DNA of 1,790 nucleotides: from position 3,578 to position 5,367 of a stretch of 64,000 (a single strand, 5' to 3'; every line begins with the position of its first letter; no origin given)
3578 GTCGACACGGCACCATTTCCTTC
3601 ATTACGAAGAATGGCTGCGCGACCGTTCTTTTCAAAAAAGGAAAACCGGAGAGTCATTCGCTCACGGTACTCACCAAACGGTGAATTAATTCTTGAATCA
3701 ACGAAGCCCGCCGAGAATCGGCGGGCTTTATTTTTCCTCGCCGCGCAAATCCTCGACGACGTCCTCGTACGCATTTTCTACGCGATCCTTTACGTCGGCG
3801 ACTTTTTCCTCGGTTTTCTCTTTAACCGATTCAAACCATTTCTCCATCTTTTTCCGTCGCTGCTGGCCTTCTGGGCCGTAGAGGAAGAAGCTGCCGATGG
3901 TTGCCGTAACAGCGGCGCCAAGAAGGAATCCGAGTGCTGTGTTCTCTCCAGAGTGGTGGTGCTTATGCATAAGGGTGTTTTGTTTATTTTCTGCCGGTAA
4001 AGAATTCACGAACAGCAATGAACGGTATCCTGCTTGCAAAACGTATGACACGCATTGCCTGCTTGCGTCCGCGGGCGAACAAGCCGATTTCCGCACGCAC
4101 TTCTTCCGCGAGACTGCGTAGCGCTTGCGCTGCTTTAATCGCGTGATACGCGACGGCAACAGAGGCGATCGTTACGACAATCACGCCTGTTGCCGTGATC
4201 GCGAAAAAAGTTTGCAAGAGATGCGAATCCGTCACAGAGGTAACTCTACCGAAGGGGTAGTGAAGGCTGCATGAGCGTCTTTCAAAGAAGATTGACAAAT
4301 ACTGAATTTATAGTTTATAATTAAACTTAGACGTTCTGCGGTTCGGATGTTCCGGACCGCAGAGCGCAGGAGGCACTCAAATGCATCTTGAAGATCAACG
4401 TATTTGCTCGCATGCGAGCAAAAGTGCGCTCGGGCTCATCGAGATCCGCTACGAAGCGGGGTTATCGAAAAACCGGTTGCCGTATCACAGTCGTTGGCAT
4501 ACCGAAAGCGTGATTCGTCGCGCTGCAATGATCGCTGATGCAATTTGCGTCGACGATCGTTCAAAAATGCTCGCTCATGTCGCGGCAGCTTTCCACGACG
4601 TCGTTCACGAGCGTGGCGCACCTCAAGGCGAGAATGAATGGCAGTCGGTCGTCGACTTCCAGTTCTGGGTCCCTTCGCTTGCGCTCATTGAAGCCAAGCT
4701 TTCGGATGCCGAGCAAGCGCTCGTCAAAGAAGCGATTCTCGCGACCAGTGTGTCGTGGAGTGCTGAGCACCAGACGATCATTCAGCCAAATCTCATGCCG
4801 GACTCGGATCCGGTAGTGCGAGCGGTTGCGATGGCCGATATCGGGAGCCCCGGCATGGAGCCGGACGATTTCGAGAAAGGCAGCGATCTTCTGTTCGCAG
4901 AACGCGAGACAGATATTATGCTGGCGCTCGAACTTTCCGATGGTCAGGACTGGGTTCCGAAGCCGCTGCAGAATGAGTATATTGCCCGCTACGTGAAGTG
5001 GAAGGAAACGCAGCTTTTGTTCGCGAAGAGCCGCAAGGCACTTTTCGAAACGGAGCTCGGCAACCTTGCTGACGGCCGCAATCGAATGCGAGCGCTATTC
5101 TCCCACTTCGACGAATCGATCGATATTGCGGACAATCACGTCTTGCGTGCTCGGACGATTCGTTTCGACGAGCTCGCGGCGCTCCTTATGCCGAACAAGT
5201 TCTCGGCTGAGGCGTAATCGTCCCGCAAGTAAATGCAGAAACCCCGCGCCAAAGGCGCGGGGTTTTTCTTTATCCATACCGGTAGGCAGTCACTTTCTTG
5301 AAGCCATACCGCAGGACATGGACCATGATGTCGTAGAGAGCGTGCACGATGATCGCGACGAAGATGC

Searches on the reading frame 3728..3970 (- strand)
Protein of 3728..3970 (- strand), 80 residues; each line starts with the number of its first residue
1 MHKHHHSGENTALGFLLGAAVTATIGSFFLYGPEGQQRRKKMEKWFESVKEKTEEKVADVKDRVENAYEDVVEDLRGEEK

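Call 43: search_protein_families(library=pfam, proteins=[window:3728-3970:-], max_evalue=0.01)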
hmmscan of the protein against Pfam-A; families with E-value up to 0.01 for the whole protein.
window:3728-3970:- (80 aa): 1 family
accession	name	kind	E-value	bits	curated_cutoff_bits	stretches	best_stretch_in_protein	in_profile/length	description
PF12732.12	YtxH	-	2.7e-07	31.4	37.5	1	13-75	2-70/71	YtxH-like protein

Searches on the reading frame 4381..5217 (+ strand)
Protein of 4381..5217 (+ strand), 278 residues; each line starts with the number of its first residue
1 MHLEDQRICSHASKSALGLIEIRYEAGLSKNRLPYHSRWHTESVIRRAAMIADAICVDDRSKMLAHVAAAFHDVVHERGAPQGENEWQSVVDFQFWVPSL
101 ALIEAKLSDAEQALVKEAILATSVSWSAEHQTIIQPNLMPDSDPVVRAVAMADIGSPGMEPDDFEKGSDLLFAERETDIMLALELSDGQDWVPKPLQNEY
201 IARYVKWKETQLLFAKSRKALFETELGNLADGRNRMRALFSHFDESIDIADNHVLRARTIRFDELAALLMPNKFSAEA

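Call 43: search_protein_families(library=pfam, proteins=[window:4381-5217:+], max_evalue=0.01)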
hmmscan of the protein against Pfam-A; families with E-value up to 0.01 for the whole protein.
window:4381-5217:+ (278 aa): 0 families

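Call 67: search_solved_structures(query=window:4381-5214:+, max_evalue=1)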
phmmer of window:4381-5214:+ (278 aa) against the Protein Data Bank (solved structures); distinct sequences matched with E-value up to 1: 0.
